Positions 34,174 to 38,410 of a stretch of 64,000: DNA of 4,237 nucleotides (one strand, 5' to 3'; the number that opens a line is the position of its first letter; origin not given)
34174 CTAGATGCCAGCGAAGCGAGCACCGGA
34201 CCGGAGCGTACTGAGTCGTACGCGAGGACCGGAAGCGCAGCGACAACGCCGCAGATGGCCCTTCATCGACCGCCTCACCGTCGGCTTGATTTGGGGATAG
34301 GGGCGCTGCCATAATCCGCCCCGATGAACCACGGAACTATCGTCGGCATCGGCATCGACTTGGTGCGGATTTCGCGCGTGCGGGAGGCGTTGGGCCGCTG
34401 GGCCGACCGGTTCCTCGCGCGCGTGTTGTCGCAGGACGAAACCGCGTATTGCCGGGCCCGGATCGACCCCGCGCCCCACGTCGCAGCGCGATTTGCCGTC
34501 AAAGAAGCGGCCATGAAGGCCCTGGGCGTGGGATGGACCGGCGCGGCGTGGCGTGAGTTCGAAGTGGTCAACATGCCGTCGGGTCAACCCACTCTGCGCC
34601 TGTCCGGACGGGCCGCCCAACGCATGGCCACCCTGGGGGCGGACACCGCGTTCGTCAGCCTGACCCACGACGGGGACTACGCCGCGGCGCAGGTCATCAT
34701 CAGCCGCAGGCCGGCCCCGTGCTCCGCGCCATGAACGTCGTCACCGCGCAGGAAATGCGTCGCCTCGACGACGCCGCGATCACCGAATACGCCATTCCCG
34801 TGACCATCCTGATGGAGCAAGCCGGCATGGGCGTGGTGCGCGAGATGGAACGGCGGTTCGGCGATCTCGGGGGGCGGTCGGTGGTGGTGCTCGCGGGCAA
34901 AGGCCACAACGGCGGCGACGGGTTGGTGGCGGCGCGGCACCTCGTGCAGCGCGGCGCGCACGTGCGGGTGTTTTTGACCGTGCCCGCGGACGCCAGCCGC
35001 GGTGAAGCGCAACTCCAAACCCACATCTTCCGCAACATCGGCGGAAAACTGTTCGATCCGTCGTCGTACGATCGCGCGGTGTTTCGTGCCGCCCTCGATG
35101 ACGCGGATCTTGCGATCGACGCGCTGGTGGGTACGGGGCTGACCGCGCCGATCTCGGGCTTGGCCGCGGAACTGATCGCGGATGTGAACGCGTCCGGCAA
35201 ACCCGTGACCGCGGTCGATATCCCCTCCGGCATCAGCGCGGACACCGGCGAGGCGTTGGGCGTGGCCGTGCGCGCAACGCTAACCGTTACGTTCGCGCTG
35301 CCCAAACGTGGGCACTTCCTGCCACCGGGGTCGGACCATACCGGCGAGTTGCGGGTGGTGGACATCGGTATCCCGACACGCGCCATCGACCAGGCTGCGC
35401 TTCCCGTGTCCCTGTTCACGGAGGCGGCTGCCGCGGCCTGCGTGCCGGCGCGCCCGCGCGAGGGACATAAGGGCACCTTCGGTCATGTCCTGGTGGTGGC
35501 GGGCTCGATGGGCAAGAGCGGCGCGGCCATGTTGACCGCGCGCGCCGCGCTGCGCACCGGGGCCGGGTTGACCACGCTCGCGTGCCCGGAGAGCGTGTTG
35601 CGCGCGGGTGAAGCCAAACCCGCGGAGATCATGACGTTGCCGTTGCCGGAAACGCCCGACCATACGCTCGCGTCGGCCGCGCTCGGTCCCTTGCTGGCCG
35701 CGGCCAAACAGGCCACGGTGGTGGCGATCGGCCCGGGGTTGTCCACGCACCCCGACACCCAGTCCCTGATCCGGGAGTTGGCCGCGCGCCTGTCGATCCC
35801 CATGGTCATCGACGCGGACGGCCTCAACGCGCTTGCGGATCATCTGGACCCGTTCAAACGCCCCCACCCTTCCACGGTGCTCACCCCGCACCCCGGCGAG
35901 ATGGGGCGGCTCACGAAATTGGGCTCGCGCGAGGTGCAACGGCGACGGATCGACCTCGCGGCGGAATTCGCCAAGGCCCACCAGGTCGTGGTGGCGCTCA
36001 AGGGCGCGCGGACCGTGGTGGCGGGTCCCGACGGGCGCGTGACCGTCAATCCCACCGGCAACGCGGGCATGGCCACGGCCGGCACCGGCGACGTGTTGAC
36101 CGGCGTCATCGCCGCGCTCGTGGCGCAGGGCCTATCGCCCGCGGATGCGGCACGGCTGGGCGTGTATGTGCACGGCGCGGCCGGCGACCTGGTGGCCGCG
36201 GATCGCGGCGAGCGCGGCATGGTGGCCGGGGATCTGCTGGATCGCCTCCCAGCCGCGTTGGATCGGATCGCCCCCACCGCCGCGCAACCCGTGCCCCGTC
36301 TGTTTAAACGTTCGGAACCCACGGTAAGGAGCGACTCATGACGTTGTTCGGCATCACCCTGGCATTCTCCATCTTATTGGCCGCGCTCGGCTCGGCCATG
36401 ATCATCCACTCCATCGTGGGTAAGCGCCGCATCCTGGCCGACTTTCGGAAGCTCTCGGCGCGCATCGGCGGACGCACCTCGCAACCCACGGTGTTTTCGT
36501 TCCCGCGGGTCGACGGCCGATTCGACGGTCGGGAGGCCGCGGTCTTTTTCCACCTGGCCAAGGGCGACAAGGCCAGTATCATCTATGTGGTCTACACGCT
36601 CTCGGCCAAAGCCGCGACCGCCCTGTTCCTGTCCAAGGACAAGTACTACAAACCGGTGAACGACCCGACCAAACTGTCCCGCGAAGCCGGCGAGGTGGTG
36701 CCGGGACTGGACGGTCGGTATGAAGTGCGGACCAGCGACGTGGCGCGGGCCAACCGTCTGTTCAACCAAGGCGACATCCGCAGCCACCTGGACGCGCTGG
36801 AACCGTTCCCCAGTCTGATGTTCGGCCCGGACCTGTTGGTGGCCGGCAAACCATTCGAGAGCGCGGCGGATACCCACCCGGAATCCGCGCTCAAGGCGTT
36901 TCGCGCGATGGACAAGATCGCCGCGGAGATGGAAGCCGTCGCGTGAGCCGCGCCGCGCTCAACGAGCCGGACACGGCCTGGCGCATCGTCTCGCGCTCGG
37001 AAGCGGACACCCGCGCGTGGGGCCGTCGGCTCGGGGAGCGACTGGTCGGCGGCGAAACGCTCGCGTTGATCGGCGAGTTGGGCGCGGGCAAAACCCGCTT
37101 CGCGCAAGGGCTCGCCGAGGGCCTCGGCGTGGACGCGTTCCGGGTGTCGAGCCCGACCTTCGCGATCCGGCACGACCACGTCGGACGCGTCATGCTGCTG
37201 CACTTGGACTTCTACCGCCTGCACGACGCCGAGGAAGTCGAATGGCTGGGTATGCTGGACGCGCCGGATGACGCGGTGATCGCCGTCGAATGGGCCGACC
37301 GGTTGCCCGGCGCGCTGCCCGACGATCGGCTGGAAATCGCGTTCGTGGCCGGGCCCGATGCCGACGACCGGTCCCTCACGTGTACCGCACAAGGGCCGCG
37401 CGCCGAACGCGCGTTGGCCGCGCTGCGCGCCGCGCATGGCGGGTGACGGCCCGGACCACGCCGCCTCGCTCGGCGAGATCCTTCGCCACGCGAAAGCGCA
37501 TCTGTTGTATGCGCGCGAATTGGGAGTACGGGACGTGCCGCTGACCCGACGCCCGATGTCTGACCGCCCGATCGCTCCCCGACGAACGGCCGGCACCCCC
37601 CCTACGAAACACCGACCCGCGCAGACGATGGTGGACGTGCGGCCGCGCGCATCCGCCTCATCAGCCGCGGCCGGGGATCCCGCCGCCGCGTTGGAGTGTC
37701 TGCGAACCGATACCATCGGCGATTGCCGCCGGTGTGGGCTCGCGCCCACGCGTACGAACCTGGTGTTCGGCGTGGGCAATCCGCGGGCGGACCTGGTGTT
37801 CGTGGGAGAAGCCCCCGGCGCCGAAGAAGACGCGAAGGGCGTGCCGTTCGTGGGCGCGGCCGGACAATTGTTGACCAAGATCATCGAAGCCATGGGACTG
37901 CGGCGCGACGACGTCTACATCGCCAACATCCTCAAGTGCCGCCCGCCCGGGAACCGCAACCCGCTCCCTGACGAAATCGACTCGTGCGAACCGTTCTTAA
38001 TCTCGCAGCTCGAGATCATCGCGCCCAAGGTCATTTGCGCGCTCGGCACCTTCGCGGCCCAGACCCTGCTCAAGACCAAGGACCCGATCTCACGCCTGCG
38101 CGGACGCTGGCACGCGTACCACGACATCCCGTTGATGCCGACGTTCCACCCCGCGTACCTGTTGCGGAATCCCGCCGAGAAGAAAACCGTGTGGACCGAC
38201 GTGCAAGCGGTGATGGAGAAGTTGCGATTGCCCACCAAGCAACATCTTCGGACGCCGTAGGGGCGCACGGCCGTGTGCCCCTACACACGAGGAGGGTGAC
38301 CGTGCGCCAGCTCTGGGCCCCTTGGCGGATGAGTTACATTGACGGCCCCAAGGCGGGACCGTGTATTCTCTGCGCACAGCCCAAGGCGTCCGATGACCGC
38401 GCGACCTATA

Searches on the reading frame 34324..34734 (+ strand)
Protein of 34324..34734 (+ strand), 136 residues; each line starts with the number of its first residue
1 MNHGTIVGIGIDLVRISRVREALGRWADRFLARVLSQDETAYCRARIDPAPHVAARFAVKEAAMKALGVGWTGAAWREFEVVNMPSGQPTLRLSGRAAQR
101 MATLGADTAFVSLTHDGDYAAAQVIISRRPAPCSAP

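Call 69: search_protein_families(library=pfam, proteins=[window:34324-34734:+], max_evalue=0.001)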
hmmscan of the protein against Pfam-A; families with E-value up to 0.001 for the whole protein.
window:34324-34734:+ (136 aa): 1 family
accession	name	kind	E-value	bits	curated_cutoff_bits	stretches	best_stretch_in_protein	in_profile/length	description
PF01648.25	ACPS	-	4.3e-18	65.8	25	1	8-122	1-109/111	4'-phosphopantetheinyl transferase superfamily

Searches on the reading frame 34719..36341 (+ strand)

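Call 69: search_protein_families(library=pfam, proteins=[window:34719-36341:+], max_evalue=0.001)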
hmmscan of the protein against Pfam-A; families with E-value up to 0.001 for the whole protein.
window:34719-36341:+ (540 aa): 2 families
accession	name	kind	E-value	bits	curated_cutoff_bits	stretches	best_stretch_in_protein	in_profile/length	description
PF01256.23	Carb_kinase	-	1.6e-57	195.2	27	1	257-511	1-241/242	NAD(P)H-hydrate dehydratase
PF03853.21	YjeF_N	-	1.1e-49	169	24.9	1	29-198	2-169/169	YjeF-related protein N-terminus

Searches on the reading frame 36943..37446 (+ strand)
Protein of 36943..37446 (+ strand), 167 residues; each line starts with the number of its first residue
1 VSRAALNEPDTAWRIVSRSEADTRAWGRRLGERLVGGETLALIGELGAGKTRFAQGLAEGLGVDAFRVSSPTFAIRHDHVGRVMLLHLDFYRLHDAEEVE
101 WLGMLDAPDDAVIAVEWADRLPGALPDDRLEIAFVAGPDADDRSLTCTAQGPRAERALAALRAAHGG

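Call 69: search_protein_families(library=pfam, proteins=[window:36943-37446:+], max_evalue=0.001)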
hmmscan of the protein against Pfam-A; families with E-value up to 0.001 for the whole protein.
window:36943-37446:+ (167 aa): 1 family
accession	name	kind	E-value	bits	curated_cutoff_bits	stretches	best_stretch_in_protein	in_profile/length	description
PF02367.23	TsaE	-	5.4e-32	110.9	26.6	1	18-136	2-120/128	Threonylcarbamoyl adenosine biosynthesis protein TsaE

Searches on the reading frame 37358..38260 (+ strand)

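Call 69: search_protein_families(library=pfam, proteins=[window:37358-38260:+], max_evalue=0.001)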
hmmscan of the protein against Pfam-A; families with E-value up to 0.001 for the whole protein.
window:37358-38260:+ (300 aa): 1 family
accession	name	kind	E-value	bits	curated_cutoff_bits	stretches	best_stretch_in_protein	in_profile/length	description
PF03167.25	UDG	-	3.2e-40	137.9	24.3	1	137-282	1-140/141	Uracil DNA glycosylase superfamily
